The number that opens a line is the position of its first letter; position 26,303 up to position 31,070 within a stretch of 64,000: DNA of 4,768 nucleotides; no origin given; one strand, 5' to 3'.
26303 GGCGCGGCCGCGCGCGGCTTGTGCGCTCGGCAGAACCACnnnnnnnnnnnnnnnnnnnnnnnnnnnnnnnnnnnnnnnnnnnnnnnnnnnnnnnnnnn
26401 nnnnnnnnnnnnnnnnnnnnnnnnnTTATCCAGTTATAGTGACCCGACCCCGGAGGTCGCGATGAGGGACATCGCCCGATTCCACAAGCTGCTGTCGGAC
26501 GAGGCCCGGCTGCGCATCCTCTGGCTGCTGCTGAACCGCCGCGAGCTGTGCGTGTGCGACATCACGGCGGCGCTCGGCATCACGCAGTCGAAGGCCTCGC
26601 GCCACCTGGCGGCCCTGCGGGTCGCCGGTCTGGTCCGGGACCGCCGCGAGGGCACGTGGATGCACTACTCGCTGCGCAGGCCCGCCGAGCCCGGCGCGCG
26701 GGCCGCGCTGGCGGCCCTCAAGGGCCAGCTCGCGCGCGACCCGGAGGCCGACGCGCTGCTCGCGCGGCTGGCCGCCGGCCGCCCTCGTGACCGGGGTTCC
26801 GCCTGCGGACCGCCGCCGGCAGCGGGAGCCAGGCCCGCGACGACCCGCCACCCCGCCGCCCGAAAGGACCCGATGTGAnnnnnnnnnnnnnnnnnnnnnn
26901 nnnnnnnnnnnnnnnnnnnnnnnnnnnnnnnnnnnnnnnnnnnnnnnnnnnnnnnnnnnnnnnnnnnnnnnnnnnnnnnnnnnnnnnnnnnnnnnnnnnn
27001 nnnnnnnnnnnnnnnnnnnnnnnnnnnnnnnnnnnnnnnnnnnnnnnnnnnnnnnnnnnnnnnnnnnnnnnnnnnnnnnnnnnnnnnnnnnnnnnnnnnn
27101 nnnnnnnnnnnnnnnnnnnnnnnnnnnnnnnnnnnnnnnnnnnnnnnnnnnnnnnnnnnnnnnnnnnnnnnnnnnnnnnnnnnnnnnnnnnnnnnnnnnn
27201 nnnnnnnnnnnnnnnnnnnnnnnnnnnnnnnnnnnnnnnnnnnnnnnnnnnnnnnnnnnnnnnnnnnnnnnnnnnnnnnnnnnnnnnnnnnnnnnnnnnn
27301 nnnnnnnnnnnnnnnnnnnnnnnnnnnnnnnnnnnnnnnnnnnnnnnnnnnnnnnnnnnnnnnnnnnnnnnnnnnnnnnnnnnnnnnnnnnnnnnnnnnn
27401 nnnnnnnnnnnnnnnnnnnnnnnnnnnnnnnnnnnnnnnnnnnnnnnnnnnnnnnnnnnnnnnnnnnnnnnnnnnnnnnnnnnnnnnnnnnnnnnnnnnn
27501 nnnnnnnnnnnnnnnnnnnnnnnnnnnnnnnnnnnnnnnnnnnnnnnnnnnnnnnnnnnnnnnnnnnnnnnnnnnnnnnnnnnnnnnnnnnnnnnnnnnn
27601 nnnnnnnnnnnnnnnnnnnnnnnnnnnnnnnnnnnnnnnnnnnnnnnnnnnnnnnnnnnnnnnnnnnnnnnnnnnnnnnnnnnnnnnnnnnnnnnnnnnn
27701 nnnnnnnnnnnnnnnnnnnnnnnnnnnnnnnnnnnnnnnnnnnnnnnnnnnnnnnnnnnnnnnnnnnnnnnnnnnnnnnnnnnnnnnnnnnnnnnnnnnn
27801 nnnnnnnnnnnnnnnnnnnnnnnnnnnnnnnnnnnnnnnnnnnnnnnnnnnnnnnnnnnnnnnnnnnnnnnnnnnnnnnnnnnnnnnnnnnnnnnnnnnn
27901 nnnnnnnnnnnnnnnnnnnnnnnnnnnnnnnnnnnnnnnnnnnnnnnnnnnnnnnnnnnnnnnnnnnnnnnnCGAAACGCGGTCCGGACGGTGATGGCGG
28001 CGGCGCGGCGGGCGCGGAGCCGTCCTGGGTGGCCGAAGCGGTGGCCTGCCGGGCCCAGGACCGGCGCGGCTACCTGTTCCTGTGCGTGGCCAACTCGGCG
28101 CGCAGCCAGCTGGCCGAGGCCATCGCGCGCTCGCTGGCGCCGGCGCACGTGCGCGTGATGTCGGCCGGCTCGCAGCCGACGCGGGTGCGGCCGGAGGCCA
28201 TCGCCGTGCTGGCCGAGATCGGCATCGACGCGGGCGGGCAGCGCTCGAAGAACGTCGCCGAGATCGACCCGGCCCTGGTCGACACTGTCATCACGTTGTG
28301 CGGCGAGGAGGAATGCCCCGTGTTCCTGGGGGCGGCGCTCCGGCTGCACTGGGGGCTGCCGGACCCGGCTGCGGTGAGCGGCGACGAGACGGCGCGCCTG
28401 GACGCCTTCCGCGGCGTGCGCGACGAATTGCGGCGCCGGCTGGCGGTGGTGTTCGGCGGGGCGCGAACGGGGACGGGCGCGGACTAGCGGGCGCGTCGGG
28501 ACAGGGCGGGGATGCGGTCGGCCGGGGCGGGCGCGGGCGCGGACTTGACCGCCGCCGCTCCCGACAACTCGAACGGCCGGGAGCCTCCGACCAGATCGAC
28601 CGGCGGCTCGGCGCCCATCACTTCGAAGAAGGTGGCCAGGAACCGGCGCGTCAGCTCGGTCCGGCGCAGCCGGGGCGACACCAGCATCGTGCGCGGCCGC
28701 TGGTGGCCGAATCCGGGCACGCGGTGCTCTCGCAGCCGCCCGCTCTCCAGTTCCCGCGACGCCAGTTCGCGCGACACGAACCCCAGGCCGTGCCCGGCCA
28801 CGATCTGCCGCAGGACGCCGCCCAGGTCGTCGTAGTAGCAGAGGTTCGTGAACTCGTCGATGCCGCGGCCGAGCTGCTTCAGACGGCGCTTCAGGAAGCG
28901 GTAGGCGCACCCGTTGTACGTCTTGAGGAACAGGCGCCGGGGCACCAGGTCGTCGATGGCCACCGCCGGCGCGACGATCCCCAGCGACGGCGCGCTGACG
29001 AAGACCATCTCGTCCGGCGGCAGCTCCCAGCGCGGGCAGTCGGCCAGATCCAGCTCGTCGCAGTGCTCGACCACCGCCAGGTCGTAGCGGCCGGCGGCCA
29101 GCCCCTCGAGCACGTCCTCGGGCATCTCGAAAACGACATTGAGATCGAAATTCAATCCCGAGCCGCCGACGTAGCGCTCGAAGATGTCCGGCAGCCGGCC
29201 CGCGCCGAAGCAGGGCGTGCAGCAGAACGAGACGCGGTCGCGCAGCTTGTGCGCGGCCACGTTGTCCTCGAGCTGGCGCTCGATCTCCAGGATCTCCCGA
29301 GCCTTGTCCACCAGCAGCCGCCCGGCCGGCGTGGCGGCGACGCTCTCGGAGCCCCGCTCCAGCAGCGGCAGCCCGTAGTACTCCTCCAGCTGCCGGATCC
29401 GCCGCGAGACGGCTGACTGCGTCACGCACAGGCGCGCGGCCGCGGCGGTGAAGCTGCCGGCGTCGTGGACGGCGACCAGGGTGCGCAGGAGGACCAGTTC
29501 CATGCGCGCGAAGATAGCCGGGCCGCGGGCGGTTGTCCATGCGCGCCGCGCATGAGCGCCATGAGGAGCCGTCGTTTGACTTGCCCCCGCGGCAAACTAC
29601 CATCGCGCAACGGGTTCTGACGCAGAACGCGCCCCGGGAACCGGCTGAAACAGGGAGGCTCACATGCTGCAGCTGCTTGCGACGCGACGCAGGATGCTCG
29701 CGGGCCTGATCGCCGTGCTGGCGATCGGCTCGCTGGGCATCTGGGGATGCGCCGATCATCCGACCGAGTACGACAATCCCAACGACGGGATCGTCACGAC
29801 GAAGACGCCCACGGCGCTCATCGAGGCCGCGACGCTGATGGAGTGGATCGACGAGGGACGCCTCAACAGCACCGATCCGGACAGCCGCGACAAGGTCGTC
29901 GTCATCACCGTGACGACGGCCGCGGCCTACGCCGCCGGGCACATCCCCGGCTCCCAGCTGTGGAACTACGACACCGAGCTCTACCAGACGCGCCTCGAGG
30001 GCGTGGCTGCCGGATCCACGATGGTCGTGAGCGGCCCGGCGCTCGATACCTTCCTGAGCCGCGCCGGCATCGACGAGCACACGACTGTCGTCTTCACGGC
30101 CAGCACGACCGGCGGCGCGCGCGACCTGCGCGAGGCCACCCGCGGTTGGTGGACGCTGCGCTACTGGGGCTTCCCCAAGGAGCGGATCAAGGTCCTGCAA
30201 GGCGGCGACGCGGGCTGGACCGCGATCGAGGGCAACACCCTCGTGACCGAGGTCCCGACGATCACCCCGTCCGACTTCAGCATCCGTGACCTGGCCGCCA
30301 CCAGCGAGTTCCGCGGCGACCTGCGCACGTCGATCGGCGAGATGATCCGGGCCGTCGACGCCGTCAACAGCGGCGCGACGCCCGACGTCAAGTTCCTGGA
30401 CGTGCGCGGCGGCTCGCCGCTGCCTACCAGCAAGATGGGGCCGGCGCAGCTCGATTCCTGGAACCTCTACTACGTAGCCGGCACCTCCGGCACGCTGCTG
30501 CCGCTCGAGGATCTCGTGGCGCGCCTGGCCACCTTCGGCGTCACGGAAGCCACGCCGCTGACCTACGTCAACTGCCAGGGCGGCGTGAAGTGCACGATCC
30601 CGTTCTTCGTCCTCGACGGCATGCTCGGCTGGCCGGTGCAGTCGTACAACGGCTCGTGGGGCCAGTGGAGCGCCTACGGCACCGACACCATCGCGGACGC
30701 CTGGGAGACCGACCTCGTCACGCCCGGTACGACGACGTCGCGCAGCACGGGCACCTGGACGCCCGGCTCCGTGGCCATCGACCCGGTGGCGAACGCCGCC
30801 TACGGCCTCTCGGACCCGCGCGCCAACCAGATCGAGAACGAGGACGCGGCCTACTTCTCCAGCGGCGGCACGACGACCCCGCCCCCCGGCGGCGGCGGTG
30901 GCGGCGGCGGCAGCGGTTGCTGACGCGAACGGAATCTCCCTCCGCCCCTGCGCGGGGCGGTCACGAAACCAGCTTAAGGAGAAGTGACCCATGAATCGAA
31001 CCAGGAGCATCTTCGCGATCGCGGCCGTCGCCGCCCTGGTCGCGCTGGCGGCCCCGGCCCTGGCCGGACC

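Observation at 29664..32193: ExtH-like rhodanese lipoprotein with a poly-Gly-Cys tail, paired with an ExtI-like porin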

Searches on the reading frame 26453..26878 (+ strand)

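Call 22: search_protein_families(library=ncbifam, proteins=[window:26453-26878:+], max_evalue=0.001)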
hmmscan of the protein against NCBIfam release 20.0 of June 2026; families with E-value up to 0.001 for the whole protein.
window:26453-26878:+ (141 aa): 9 families
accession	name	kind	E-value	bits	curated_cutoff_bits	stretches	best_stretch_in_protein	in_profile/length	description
NF033788.1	HTH_metalloreg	subfamily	5.2e-27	93.5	55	1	8-77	2-71/77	metalloregulator ArsR/SmtB family transcription factor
NF007528.0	PRK10141.1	subfamily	3.4e-22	78.5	97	1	9-80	8-78/117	metalloregulator ArsR/SmtB family transcription factor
NF041413.1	ArsR_Rv2640c_fam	equivalog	1.7e-11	44.5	155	1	6-78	31-105/118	Rv2640c family ArsR-like transcriptional regulator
NF033789.1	repress_SdpR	subfamily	2e-11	43.6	100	1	11-75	2-65/79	autorepressor SdpR family transcription factor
NF045707.1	Dbac_1936_reg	equivalog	4.1e-10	39.6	115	1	5-74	5-73/99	ArsR/SmtB-type metalloregulator TsoR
NF047906.1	CdPbTransRegCmtR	equivalog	6.4e-10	38.9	150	1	6-79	10-82/104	Cd(II)/Pb(II)-sensing metalloregulatory transcriptional regulator CmtR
NF040642.1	sulf_sens_BigR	equivalog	6.5e-10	39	155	1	5-75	8-77/95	sulfite-sensing transcriptional repressor BigR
NF053602.1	Phr_regulator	exception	6.3e-06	25.9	320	1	7-66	2-60/191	heat shock transcription regulator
NF052532.1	TransRegPagRBaca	equivalog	9.3e-06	25.7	170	1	6-78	16-87/99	transcriptional repressor PagR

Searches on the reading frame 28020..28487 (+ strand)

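Call 22: search_protein_families(library=ncbifam, proteins=[window:28020-28487:+], max_evalue=0.001)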
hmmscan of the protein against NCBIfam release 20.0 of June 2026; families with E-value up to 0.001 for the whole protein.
window:28020-28487:+ (155 aa): 3 families
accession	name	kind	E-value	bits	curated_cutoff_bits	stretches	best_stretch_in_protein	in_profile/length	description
TIGR02691.1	arsC_pI258_fam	equivalog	1.5e-26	93.1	174.3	1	20-142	3-127/129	arsenate reductase (thioredoxin)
TIGR02689.1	ars_reduc_gluta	equivalog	2.5e-21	76.2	157.6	1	19-142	4-123/126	arsenate reductase, glutathione/glutaredoxin type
NF010053.0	PRK13530.1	subfamily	4.6e-21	75.6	215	1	17-141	5-125/133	arsenate reductase (thioredoxin)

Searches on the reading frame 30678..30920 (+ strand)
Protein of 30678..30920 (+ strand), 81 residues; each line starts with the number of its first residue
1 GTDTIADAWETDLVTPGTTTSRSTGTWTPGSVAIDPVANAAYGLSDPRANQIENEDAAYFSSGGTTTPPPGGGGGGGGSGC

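Call 75: search_protein_representatives(protein=window:30678-30920:+)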
Query: 81 residues. Proteins with E-value up to 0.001 (for the whole library): 8; up to 1e-10: 0; up to 1e-30: 0. The best 8 are listed.
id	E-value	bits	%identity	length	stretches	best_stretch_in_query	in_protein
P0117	1.4e-09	54.3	54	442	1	6-81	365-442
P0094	4.0e-09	52.9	60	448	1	27-81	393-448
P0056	8.8e-09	51.8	46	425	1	3-81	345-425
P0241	1.2e-08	51.4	33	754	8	21-50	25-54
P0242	1.7e-07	47.7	49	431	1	4-81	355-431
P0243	9.9e-06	42.1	46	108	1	2-78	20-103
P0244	4.0e-05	40.2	51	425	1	19-81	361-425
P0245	1.3e-04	38.5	56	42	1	43-81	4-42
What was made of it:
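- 30678..30854 (+): Conserved C-terminal extension (residues 339-397) between the rhodanese core and the tail. It was found only in ExtH-type proteins among 1.84 billion representatives (call 75).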
